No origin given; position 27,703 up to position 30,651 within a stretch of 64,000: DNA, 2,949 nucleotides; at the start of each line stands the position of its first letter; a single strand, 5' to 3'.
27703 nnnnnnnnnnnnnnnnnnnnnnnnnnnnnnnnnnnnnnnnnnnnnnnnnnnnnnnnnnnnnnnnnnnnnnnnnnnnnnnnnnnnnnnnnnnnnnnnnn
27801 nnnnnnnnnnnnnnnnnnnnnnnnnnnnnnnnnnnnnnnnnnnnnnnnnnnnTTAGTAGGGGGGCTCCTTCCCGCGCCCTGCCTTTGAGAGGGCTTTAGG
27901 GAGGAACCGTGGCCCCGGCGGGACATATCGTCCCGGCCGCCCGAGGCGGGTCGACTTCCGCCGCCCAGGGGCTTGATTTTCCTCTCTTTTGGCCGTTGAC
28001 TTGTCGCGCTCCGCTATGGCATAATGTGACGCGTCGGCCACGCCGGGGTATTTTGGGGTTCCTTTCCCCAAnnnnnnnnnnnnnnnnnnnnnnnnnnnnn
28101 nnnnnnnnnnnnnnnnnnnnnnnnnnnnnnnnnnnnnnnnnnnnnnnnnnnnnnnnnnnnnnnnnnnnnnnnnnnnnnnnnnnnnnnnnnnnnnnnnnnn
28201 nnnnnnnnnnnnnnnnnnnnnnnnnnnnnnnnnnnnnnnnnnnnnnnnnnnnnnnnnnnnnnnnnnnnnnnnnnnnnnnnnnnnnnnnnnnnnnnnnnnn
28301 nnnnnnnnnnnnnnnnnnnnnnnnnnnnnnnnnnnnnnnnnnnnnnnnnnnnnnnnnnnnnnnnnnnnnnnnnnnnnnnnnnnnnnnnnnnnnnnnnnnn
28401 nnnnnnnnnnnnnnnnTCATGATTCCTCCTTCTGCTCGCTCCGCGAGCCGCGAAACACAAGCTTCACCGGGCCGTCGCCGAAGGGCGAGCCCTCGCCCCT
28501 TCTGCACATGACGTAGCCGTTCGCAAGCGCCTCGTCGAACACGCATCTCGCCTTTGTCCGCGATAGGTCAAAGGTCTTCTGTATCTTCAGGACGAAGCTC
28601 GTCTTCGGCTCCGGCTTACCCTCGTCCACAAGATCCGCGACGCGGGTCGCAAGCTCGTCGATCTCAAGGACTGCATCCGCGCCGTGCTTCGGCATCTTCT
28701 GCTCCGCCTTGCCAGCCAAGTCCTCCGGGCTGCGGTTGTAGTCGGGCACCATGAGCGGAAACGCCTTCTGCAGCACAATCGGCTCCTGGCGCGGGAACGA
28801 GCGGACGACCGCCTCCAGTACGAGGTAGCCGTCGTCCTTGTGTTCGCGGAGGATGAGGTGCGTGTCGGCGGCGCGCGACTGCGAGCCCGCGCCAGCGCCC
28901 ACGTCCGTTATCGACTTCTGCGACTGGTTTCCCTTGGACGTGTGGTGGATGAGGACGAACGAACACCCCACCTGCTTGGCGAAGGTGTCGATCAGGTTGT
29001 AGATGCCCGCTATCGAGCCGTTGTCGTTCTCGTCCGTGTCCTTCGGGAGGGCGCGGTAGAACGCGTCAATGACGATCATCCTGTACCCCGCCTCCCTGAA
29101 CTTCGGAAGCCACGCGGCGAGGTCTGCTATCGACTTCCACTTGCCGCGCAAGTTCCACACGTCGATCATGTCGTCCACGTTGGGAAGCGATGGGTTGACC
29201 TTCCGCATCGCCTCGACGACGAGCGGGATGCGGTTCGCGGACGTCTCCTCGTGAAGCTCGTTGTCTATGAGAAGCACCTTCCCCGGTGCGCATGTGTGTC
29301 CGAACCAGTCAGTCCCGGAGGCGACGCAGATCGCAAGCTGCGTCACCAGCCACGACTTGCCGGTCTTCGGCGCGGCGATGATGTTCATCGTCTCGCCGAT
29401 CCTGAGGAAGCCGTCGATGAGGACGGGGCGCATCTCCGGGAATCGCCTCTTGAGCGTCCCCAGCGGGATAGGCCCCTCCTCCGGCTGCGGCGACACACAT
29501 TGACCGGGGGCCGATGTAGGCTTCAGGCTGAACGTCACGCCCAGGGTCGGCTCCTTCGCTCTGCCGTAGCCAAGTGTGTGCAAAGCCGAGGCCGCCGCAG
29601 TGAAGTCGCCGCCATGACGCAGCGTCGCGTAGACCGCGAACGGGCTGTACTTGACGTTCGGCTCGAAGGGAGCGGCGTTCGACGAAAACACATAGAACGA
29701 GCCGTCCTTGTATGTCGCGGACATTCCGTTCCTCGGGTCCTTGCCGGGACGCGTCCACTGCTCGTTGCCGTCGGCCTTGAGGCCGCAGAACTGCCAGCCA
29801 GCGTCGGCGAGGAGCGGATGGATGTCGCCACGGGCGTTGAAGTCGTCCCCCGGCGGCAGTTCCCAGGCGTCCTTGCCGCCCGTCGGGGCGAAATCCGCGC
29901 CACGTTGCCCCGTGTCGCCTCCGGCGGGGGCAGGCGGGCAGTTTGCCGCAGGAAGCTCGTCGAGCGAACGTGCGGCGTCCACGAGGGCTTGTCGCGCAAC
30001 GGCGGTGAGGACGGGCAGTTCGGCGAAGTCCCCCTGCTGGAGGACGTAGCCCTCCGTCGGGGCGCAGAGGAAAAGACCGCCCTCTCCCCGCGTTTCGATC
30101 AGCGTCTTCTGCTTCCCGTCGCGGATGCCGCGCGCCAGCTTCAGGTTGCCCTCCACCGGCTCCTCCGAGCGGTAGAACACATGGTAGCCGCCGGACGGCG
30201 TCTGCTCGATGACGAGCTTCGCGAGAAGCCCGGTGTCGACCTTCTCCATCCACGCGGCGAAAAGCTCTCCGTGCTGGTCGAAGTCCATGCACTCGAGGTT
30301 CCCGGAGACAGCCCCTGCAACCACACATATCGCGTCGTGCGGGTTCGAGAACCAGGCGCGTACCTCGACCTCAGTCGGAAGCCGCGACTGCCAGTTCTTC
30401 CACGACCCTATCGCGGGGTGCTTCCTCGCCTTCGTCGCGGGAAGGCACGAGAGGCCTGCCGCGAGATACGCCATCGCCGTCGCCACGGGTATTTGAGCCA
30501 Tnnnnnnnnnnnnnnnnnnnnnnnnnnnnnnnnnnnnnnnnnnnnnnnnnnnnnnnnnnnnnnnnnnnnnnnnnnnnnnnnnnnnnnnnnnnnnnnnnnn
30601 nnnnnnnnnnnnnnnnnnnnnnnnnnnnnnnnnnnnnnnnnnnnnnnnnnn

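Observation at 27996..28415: Iteron array with 73-bp AT-rich dyad (candidate ori) downstream of the Prim-Pol/helicase gene, plus a promoter firing into it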

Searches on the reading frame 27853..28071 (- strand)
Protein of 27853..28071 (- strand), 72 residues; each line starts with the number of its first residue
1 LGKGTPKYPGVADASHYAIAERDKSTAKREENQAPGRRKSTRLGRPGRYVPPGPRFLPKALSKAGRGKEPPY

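Call 59: search_protein_families(library=pfam, proteins=[window:27853-28071:-], max_evalue=0.1)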
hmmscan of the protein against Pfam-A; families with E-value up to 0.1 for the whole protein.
window:27853-28071:- (72 aa): 0 families

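Call 60: search_protein_families(library=phrogs, proteins=[window:27853-28071:-], max_evalue=0.1)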
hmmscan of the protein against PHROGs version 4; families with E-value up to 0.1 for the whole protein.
window:27853-28071:- (72 aa): 0 families

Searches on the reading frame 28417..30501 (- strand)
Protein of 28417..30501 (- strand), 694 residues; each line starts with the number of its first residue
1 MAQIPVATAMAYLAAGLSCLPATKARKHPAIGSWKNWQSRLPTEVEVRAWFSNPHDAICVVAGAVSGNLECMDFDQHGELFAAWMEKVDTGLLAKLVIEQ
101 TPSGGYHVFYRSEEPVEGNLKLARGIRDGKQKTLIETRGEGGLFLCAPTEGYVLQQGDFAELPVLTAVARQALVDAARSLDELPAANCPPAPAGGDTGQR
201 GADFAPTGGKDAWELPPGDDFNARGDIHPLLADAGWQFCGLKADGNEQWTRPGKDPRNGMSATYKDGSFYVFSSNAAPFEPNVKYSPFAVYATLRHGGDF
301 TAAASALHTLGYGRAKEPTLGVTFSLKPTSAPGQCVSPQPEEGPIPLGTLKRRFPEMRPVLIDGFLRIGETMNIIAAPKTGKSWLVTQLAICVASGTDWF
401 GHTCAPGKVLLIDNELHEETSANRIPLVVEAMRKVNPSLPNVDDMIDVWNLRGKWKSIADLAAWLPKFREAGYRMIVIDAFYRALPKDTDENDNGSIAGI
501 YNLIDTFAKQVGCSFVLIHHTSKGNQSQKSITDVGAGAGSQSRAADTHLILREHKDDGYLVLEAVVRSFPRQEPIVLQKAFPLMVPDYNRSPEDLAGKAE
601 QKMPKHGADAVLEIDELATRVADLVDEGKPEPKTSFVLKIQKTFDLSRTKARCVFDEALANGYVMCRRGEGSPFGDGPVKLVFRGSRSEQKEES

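Call 8: search_protein_families(library=pfam, proteins=[window:28417-30501:-], max_evalue=0.01)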
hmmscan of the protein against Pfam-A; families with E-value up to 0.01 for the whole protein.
window:28417-30501:- (694 aa): 2 families
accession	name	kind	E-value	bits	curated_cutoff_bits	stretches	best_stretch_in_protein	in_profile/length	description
PF13481.12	AAA_25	-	3e-30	105.7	27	1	354-526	18-195/195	AAA domain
PF09250.16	Prim-Pol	-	7.4e-14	52.9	22.8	1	9-150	1-136/158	Bifunctional DNA primase/polymerase, N-terminal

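Call 9: search_protein_families(library=phrogs, proteins=[window:28417-30501:-], max_evalue=0.001)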
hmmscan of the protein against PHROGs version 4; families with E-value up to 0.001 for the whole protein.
window:28417-30501:- (694 aa): 14 families
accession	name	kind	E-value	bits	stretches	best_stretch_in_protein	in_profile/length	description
phrog_19930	-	DNA, RNA and nucleotide metabolism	3.3e-54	185.5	1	7-314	12-331/865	DNA polymerase/primase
phrog_2597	-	DNA, RNA and nucleotide metabolism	2e-41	143.3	1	350-551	348-544/747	DNA primase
phrog_906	-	DNA, RNA and nucleotide metabolism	3.9e-22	79.8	1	358-557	516-702/872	DNA polymerase/primase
phrog_3123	-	unknown function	1.9e-18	67.4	1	361-557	333-542/583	-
phrog_1156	-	DNA, RNA and nucleotide metabolism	2.5e-14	53.8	1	4-179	12-197/855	DNA primase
phrog_239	-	DNA, RNA and nucleotide metabolism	3.1e-11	43.9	1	364-546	353-548/801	DNA primase/helicase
phrog_2850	-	unknown function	5.9e-11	42.9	1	473-563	260-343/465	-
phrog_1284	-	unknown function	1.1e-10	42.4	1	361-532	27-194/306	-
phrog_25693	-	unknown function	2.2e-08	34.1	1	358-543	39-230/405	-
phrog_695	-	DNA, RNA and nucleotide metabolism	1.3e-05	25.2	1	6-121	9-122/704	DNA polymerase/primase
phrog_3228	-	DNA, RNA and nucleotide metabolism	2.8e-05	23.6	1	360-555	365-558/766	replicative helicase-primase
phrog_6012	-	DNA, RNA and nucleotide metabolism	3e-05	24.4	1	366-536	145-309/447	DNA helicase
phrog_19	-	DNA, RNA and nucleotide metabolism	3e-05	24.1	1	366-529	350-514/621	DnaB-like replicative helicase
phrog_243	-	DNA, RNA and nucleotide metabolism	0.00022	21.3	0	468-551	138-222/273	DnaB-like replicative helicase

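Call 15: find_homologous_proteins(query=window:28417-30501:-, max_evalue=1e-20)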
Query window:28417-30501:- (694 aa): 3749 proteins with E <= 1e-20 among 8000 candidates; the best 120 are listed.
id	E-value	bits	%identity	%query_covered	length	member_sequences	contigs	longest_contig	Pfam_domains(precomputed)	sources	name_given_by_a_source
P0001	0.0e+0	1578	97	100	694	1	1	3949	PF09250.17,PF13481.13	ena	-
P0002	0.0e+0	1576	97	100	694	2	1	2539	PF09250.17,PF13481.13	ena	-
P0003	0.0e+0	1564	97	100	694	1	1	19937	PF09250.17,PF13481.13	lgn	-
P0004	0.0e+0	1546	96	100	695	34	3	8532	PF09250.17,PF13481.13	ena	-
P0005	0.0e+0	1519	93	100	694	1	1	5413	PF09250.17,PF13481.13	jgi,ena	-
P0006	0.0e+0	1434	89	100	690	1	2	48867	PF09250.17,PF13481.13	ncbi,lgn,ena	-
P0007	0.0e+0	1396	87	99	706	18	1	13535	PF09250.17,PF13481.13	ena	-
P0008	0.0e+0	1391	89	98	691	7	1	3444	PF09250.17,PF13481.13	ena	-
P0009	0.0e+0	1389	88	98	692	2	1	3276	PF09250.17,PF13481.13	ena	-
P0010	0.0e+0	1386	88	98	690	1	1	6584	PF09250.17,PF13481.13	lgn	-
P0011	0.0e+0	1381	88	98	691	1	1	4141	PF09250.17,PF13481.13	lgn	-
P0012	0.0e+0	1381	87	98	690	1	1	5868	PF09250.17,PF13481.13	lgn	-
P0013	0.0e+0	1370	87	98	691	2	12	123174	PF09250.17,PF13481.13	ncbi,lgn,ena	-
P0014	0.0e+0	1313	83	98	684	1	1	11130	PF09250.17,PF13481.13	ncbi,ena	-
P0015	0.0e+0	1310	91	90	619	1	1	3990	PF13481.13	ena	-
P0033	0.0e+0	1258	79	97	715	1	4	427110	PF09250.17,PF13481.13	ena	-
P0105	1.1e-256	872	59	96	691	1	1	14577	PF09250.17,PF13481.13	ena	-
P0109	3.5e-256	870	59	96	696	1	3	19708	PF09250.17,PF13481.13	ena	-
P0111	2.3e-255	867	58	99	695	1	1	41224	PF09250.17,PF13481.13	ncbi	-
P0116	3.1e-252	857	58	99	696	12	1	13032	PF09250.17,PF13481.13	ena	-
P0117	4.1e-252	857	57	99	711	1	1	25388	PF09250.17,PF13481.13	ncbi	-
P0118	5.0e-252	856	58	97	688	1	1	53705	PF09250.17,PF13481.13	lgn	-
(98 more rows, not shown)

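Call 16: find_related_loci(query=window:28417-30501:-, collection=viral_contigs, flank=4000)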
Query window:28417-30501:- (694 aa) in viral_contigs; peptide patterns used: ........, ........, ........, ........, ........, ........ (x = any residue, [..] = any of these).
12 stretches matched a pattern; 11 encode a relative of the query (tblastn E <= 1e-3); 11 distinct loci.
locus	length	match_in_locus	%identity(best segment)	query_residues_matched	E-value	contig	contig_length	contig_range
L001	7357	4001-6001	80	1-674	0e+0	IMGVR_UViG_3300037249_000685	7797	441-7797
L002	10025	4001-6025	82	1-673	0e+0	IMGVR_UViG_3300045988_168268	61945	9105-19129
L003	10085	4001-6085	95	1-694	0e+0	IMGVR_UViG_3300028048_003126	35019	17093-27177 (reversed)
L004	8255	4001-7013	58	1-689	0e+0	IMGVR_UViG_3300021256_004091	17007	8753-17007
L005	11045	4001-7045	58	1-689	0e+0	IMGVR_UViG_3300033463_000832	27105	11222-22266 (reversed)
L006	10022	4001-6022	78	1-682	0e+0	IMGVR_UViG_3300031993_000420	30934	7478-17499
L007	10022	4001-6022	78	1-682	0e+0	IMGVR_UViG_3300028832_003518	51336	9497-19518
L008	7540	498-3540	58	1-689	0e+0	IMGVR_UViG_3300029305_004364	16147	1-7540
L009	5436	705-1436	50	357-602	7e-73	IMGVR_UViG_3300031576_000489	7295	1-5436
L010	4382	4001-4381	78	1-128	2e-60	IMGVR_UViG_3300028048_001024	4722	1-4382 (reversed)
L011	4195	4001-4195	92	16-80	7e-35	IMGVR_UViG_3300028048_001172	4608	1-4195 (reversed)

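Call 17: find_related_loci(query=window:28417-30501:-, collection=genome_contigs, flank=4000)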
Query window:28417-30501:- (694 aa) in genome_contigs; peptide patterns used: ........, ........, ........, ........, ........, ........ (x = any residue, [..] = any of these).
35 stretches matched a pattern; 17 encode a relative of the query (tblastn E <= 1e-3); 15 distinct loci.
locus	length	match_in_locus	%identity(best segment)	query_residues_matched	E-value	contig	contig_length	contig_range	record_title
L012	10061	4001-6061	78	1-691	0e+0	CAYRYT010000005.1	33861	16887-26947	MAG TPA_asm: uncultured Oscillospiraceae bacterium isolate SRP350583_co2_449 genome assembly, contig: NODE_1629_length_3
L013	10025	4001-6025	79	1-682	0e+0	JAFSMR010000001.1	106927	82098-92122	MAG: Kiritimatiellae bacterium isolate RGIG3282 Goat_Reticulum-4__c34, whole genome shotgun sequence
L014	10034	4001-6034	81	1-682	0e+0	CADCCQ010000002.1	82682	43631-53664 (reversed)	uncultured bacterium isolate RUG14528 genome assembly, contig: RUG14528_asm_2, whole genome shotgun sequence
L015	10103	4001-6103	71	1-682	0e+0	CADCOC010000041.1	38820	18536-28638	uncultured bacterium isolate RUG14821 genome assembly, contig: RUG14821_asm_41, whole genome shotgun sequence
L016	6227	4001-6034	81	1-682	0e+0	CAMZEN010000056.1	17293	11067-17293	MAG TPA_asm: uncultured Verrucomicrobia bacterium isolate SRR10912534_bin.105_metaWRAP_v1.3_MAG genome assembly, contig:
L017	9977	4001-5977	45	1-673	1e-163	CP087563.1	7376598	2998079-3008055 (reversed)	Planctomycetes bacterium syqfu chromosome, complete genome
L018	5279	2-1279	72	262-682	0e+0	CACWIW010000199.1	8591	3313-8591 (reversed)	uncultured bacterium isolate RUG10619 genome assembly, contig: RUG10619_asm_199, whole genome shotgun sequence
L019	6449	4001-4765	52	350-610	1e-76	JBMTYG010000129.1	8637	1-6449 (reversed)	MAG: Pseudomonadales bacterium isolate LKB_V7_S19_100percent_par_LKB_V7_S19_metabat.128 NODE_7159_length_8637_cov_5.8456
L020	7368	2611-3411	52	338-595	4e-76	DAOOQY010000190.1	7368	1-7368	MAG TPA_asm: Verrucomicrobiota bacterium isolate AMR_MDS_2559 NODE_12410_length_7368_cov_3.757829, whole genome shotgun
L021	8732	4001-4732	53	345-587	2e-75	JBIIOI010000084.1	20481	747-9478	MAG: Planctomycetaceae bacterium isolate ME2002-09-27pf_3300034103_group1_bin91 Rohwer_bin1760_scaffold_1379_c1, whole g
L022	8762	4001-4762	52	355-610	1e-74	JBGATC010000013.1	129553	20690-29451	MAG: Planctomycetaceae bacterium isolate MAG_MBR_H10.31 MBRH10-31_opera_contig_597, whole genome shotgun sequence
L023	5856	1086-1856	48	347-605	3e-68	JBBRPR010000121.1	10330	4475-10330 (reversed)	MAG: Planctomycetota bacterium isolate La1_metabat2.451 LA1C_B2.451_k141_1207761L_10330_cov_23.7866, whole genome shotgu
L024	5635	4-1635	46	118-673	9e-133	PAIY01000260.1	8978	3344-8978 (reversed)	MAG: Phycisphaeraceae bacterium isolate NAT22 67825, whole genome shotgun sequence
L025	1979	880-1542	44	392-611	3e-50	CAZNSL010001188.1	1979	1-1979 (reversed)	MAG TPA_asm: uncultured Alcaligenaceae bacterium isolate SRP189682_co2_312 genome assembly, contig: NODE_182915_length_1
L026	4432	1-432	53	452-595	2e-45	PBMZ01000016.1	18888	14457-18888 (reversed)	MAG: Planctomycetaceae bacterium isolate SP200 MHASMcontig_2678273, whole genome shotgun sequence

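Call 22: find_related_loci(query=window:28417-30501:-, collection=metagenome_contigs, flank=2500)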
Query window:28417-30501:- (694 aa) in metagenome_contigs; peptide patterns used: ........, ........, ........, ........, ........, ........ (x = any residue, [..] = any of these).
86 stretches matched a pattern; 36 encode a relative of the query (tblastn E <= 1e-3); 36 distinct loci.
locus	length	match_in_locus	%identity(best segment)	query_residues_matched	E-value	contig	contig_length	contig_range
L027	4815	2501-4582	93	1-694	0e+0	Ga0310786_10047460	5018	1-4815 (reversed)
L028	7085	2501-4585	95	1-694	0e+0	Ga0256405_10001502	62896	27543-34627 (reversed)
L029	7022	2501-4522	78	1-682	0e+0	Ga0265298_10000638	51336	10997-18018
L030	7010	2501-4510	79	1-674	0e+0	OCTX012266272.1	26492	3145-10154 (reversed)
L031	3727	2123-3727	88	1-535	0e+0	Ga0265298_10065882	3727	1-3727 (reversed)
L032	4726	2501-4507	68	1-673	0e+0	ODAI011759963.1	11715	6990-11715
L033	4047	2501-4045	80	1-506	0e+0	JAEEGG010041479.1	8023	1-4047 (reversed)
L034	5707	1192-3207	63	1-673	0e+0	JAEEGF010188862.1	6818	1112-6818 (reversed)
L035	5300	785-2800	63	1-673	0e+0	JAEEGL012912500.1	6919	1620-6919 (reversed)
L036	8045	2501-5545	58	1-689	0e+0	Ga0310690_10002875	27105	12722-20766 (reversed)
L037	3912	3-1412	73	219-682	0e+0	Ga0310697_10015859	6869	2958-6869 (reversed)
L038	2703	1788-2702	98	1-305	0e+0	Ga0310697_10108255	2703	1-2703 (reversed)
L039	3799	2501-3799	68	1-422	0e+0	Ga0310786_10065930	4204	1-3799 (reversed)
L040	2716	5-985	83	347-674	0e+0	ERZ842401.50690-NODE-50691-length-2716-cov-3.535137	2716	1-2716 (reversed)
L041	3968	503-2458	47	8-673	2e-177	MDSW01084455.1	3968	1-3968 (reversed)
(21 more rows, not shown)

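Call 27: find_encoding_contigs(protein=P0033, flank=2500, max_places=2)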
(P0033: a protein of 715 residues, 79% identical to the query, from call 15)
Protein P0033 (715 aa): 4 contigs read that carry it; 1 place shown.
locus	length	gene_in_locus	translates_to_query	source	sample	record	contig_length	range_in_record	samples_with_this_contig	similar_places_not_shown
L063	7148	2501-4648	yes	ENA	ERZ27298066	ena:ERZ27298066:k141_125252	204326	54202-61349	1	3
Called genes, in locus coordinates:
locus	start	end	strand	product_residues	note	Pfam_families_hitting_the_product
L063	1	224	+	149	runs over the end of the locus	PF05037:DUF669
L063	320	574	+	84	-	PF05866:RusA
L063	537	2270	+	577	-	PF00270:DEAD, PF04851:ResIII, PF00271:Helicase_C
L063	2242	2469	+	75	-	-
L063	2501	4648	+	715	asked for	PF09250:Prim-Pol, PF13481:AAA_25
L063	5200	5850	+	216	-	PF07463:NUMOD4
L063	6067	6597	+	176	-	-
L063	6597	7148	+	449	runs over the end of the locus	-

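Call 28: find_encoding_contigs(protein=P0111, flank=2500, max_places=2)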
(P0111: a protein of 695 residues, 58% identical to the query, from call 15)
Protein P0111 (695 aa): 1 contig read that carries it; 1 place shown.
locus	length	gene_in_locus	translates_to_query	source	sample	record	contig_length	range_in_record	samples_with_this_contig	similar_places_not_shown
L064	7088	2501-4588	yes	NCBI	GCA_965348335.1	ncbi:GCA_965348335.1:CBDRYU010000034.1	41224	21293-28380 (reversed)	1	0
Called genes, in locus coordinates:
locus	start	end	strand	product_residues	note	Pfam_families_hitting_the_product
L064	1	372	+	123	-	PF05866:RusA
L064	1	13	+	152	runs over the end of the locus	PF05037:DUF669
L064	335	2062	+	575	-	PF00270:DEAD, PF04851:ResIII, PF00271:Helicase_C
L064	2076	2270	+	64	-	-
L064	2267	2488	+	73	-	-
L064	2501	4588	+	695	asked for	PF09250:Prim-Pol, PF13481:AAA_25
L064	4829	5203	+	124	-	PF07463:NUMOD4 (weak)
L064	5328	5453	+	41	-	-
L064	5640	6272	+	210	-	PF13392:HNH_3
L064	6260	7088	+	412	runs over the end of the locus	PF02195:ParB_N, PF01555:N6_N4_Mtase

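Call 29: find_encoding_contigs(protein=P0109, flank=2500, max_places=2)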
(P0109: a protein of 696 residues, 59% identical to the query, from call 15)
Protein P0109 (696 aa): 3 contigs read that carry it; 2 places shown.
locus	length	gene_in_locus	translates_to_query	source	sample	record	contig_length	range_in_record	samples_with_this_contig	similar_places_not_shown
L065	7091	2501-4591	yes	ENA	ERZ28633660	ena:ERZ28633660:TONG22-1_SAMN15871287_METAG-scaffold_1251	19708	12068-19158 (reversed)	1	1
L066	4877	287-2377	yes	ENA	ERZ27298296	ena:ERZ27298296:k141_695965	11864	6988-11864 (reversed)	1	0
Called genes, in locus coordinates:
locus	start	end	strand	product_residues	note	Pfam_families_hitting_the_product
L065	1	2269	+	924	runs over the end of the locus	PF05203:Hom_end_hint, PF05204:Hom_end (faint), PF14528:LAGLIDADG_3 (weak), PF00270:DEAD (weak), PF04851:ResIII, PF00271:Helicase_C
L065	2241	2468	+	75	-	-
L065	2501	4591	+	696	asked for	PF09250:Prim-Pol, PF13481:AAA_25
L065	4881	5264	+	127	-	-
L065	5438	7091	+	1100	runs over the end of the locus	PF13403:Hint_2, PF14528:LAGLIDADG_3 (faint), PF00145:DNA_methylase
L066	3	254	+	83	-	?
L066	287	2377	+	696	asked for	PF09250:Prim-Pol, PF13481:AAA_25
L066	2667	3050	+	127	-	-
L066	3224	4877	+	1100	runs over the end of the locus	PF13403:Hint_2, PF14528:LAGLIDADG_3 (faint), PF00145:DNA_methylase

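Call 30: find_encoding_contigs(protein=P0006, flank=2500, max_places=2)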
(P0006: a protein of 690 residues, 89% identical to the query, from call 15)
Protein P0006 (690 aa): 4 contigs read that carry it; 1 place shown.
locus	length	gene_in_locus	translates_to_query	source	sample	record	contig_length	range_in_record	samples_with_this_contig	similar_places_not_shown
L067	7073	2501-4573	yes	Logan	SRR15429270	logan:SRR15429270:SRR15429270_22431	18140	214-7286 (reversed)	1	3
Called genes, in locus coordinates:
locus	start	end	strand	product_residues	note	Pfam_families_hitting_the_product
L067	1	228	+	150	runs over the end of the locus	PF05037:DUF669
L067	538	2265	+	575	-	PF00270:DEAD, PF04851:ResIII, PF00271:Helicase_C, PF08274:Zn_Ribbon_YjdM (faint)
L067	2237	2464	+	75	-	-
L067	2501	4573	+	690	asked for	PF09250:Prim-Pol, PF13481:AAA_25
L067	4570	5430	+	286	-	-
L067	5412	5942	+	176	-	-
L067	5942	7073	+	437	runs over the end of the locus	PF00145:DNA_methylase (faint)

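Call 65: search_solved_structures(query=window:28420-30501:-, max_evalue=0.01)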
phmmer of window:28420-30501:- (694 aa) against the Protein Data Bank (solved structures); distinct sequences matched with E-value up to 0.01: 1.
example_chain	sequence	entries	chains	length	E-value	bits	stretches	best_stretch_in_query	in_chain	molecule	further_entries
1g8y_A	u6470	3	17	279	9.4e-06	27.2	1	371-528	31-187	REGULATORY PROTEIN REPA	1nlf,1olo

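Call 74: find_encoding_contigs(protein=P0117, flank=1500, max_places=1)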
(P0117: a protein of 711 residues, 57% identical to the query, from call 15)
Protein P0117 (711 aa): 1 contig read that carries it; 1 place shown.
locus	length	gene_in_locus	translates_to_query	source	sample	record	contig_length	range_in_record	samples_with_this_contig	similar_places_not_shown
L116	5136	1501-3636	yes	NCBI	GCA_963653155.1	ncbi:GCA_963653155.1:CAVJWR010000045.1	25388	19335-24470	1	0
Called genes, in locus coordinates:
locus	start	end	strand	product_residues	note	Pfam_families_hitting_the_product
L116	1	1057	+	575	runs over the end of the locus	PF00270:DEAD, PF04851:ResIII, PF00271:Helicase_C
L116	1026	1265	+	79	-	-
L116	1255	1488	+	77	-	-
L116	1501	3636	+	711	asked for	PF09250:Prim-Pol, PF13481:AAA_25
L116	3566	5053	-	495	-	PF13310:Virulence_RhuM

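Call 75: find_encoding_contigs(protein=P0116, flank=1500, max_places=1)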
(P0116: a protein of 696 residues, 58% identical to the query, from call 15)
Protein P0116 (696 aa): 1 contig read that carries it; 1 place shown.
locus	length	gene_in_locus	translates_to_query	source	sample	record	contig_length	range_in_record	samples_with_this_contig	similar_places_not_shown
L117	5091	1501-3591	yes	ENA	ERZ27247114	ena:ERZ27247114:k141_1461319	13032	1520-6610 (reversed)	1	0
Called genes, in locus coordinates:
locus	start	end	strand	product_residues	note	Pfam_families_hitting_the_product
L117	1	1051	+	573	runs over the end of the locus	PF00270:DEAD, PF04851:ResIII, PF00271:Helicase_C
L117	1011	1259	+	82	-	-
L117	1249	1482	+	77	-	-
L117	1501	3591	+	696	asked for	PF09250:Prim-Pol, PF13481:AAA_25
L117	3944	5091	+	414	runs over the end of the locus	PF02195:ParB_N (weak), PF01555:N6_N4_Mtase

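Call 76: find_encoding_contigs(protein=P0118, flank=1500, max_places=1)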
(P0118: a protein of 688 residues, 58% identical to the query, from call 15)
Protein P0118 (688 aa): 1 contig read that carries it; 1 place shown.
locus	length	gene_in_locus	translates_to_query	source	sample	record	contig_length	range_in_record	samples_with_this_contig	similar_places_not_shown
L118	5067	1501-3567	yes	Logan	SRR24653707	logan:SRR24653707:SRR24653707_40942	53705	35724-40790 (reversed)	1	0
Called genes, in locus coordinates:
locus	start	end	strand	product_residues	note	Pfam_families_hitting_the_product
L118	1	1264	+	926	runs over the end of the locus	PF05203:Hom_end_hint, PF14528:LAGLIDADG_3 (faint), PF00270:DEAD (weak), PF04851:ResIII, PF00271:Helicase_C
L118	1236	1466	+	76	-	-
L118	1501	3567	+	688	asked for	PF09250:Prim-Pol, PF13481:AAA_25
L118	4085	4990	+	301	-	PF00145:DNA_methylase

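Call 77: find_encoding_contigs(protein=P0105, flank=1500, max_places=1)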
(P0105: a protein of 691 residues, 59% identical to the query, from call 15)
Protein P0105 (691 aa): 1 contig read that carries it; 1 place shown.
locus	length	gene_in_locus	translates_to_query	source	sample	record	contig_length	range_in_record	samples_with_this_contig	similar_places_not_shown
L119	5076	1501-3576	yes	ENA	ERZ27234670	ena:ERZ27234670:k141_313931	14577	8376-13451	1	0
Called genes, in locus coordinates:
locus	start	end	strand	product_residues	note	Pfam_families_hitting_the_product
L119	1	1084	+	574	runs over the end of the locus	PF00270:DEAD, PF04851:ResIII, PF00271:Helicase_C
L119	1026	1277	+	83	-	-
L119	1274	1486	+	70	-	-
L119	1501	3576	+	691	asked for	PF09250:Prim-Pol, PF13481:AAA_25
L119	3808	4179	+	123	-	-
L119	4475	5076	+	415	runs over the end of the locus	PF02195:ParB_N, PF01555:N6_N4_Mtase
